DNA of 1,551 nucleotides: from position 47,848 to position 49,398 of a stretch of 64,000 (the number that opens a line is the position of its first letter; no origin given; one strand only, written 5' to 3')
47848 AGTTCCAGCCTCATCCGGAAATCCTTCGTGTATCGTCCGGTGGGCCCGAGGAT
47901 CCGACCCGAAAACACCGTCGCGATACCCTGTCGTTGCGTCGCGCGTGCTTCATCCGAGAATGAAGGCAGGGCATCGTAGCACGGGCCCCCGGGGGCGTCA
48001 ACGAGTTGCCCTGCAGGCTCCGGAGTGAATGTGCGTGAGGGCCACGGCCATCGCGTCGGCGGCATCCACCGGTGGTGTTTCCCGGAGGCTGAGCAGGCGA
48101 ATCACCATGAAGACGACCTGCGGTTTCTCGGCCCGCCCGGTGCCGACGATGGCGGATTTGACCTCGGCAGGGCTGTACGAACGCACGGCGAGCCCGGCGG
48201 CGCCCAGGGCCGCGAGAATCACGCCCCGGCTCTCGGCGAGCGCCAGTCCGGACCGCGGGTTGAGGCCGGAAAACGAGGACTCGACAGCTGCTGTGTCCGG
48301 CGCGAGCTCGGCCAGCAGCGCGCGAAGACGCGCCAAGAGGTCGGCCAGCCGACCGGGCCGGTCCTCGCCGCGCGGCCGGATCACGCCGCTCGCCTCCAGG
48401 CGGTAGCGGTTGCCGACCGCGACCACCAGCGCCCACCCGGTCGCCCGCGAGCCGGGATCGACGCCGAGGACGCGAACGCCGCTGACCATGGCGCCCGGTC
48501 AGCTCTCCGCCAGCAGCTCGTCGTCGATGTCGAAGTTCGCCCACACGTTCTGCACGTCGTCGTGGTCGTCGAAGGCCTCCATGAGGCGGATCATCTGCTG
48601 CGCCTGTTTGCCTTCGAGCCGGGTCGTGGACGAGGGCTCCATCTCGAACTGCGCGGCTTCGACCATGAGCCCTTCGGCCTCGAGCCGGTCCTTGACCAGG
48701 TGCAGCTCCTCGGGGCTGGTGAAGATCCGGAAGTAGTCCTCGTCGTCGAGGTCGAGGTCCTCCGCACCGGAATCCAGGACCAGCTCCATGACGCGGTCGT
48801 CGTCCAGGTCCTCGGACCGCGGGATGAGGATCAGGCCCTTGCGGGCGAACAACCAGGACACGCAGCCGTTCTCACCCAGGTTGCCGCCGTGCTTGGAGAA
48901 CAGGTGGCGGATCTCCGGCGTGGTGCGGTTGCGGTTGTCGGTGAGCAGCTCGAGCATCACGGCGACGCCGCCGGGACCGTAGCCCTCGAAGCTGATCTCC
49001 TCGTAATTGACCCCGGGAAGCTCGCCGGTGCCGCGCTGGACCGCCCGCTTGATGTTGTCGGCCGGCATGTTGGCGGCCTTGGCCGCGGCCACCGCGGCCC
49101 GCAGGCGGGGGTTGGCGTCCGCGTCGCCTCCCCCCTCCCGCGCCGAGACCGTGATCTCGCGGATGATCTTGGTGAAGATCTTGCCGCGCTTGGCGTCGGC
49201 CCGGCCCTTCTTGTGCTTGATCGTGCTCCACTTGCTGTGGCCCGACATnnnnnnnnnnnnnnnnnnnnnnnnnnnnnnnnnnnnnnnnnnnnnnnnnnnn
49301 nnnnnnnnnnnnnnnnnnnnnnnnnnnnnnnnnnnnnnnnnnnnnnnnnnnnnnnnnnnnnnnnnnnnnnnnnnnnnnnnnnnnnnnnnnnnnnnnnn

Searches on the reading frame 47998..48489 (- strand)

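Call 50: search_protein_families(library=pfam, proteins=[window:47998-48489:-], max_evalue=0.001)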
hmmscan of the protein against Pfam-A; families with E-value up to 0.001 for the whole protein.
window:47998-48489:- (163 aa): 1 family
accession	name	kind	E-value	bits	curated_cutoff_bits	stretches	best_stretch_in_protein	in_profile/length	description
PF02075.23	RuvC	-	4.8e-39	134.1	22.2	1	7-153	1-148/148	Crossover junction endodeoxyribonuclease RuvC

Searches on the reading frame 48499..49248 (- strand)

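Call 18: search_protein_families(library=pfam, proteins=[window:48499-49248:-], max_evalue=0.01)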
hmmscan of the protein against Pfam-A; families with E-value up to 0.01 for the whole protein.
window:48499-49248:- (249 aa): 2 families
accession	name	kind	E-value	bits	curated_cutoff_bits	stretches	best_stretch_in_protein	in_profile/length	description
PF01709.26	Transcrip_reg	-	2.5e-57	193.5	27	1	82-239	1-160/160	TACO1/YebC second and third domain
PF20772.2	TACO1_YebC_N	-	4.1e-33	114.1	36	1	5-76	1-73/73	TACO1/YebC protein N-terminal domain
